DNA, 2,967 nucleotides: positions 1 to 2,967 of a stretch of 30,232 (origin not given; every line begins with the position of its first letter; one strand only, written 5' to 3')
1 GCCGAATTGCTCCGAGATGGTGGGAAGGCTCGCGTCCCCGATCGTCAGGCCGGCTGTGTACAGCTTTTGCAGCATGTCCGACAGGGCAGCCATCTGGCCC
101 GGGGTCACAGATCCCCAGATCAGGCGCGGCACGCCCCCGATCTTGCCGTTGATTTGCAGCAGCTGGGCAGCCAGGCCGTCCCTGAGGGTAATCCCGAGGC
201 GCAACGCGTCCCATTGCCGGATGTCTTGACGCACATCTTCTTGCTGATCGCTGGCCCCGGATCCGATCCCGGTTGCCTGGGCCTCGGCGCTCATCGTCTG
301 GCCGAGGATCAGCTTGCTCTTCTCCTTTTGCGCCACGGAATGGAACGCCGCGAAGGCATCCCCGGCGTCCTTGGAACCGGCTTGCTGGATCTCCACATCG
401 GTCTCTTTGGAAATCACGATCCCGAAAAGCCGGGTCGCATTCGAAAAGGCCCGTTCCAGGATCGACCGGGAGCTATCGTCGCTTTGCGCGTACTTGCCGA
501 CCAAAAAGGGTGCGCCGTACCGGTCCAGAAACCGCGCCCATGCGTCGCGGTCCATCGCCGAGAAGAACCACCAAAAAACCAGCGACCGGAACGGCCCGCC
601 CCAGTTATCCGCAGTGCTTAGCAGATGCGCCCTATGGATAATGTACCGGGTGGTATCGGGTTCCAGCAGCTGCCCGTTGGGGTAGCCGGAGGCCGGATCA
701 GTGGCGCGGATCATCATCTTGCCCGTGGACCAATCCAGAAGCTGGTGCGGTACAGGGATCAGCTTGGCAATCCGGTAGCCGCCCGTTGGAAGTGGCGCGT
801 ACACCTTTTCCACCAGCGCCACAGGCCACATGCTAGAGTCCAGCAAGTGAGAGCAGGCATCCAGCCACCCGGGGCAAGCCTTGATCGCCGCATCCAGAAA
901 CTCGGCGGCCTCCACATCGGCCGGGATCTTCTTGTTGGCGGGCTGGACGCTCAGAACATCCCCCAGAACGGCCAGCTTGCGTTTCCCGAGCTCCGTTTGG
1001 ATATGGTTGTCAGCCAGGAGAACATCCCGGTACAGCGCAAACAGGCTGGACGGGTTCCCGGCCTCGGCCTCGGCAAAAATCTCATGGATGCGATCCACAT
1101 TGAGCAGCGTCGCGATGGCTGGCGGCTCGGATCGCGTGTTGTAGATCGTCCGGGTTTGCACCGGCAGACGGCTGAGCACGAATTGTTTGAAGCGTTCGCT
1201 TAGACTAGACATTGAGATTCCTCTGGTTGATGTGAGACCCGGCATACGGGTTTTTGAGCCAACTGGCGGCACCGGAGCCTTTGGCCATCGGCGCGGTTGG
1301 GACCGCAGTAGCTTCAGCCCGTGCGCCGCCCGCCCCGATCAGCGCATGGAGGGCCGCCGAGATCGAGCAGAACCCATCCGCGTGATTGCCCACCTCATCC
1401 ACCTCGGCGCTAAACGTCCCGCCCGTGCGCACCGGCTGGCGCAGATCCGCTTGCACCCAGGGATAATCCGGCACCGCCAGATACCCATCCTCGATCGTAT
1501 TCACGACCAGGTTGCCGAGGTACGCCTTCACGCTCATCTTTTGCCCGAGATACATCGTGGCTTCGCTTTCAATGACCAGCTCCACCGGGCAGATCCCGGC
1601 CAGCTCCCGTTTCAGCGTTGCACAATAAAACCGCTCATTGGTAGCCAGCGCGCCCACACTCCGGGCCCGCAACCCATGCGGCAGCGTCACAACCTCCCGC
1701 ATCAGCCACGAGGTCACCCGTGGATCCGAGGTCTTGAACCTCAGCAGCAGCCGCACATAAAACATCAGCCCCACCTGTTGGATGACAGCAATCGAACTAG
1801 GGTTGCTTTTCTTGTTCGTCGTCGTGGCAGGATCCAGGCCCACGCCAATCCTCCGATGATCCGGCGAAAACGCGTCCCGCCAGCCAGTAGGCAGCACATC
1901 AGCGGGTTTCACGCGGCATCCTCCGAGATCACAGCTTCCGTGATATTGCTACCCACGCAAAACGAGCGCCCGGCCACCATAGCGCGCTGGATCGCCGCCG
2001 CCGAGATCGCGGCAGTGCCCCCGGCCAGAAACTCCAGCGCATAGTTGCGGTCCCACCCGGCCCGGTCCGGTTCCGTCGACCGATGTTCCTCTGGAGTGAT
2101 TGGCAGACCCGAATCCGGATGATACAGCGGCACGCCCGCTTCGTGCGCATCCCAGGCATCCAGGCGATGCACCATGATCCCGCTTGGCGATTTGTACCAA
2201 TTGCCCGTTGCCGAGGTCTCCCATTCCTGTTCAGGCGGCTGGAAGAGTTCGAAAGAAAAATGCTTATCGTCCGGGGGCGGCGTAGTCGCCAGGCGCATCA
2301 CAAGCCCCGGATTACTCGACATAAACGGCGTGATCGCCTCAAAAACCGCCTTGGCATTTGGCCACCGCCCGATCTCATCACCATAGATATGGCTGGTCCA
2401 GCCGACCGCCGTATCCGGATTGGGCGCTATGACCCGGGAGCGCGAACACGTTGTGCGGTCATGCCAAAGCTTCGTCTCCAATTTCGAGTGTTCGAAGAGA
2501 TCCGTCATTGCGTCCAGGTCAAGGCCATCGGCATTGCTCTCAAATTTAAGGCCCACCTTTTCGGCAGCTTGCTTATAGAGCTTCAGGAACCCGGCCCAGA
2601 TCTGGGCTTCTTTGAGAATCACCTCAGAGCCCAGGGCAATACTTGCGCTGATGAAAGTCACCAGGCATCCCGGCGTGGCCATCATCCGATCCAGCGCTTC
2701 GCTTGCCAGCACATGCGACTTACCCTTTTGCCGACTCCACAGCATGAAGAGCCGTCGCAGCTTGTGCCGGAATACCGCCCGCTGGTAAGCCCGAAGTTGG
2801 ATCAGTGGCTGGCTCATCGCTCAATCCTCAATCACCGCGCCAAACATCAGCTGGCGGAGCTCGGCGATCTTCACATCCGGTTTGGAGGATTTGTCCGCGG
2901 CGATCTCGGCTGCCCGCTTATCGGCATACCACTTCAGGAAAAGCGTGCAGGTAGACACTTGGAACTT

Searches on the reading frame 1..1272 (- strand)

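Call 12: search_protein_families(library=phrogs, proteins=[window:1-1272:-], max_evalue=0.001)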
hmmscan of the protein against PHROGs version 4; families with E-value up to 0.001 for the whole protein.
window:1-1272:- (424 aa): 4 families
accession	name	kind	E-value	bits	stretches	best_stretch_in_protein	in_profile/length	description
phrog_113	-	head and packaging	8.1e-54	184.3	1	44-411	41-400/1272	portal protein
phrog_10231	-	unknown function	5.8e-16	59.7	1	287-414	2-125/256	-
phrog_35074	-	unknown function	2.4e-14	53.3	1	68-338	36-280/890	-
phrog_25139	-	unknown function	1.6e-06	29.2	1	209-301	5-98/108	-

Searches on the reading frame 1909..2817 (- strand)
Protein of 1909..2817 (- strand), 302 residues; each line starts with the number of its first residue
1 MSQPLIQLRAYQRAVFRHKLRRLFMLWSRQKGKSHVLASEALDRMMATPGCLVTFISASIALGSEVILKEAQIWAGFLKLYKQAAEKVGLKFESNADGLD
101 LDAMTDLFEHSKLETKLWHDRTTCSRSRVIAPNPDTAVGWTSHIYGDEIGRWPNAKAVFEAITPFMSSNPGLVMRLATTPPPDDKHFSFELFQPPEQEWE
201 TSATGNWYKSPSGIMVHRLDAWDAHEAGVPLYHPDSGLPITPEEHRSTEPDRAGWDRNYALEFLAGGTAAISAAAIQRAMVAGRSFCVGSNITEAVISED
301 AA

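Call 12: search_protein_families(library=phrogs, proteins=[window:1909-2817:-], max_evalue=0.001)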
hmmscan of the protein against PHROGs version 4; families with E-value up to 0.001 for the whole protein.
window:1909-2817:- (302 aa): 1 family
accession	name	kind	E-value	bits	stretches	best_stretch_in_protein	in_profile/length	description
phrog_2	-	head and packaging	2.9e-13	50.5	1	5-281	263-470/807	terminase large subunit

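Call 21: search_protein_families(library=pfam, proteins=[window:1909-2817:-], max_evalue=0.01)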
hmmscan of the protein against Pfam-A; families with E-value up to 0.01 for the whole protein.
window:1909-2817:- (302 aa): 1 family
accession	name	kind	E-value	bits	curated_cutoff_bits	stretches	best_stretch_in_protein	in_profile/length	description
PF03237.21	Terminase_6N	-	0.00093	19.3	22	1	26-199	3-153/215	Terminase large subunit, T4likevirus-type, N-terminal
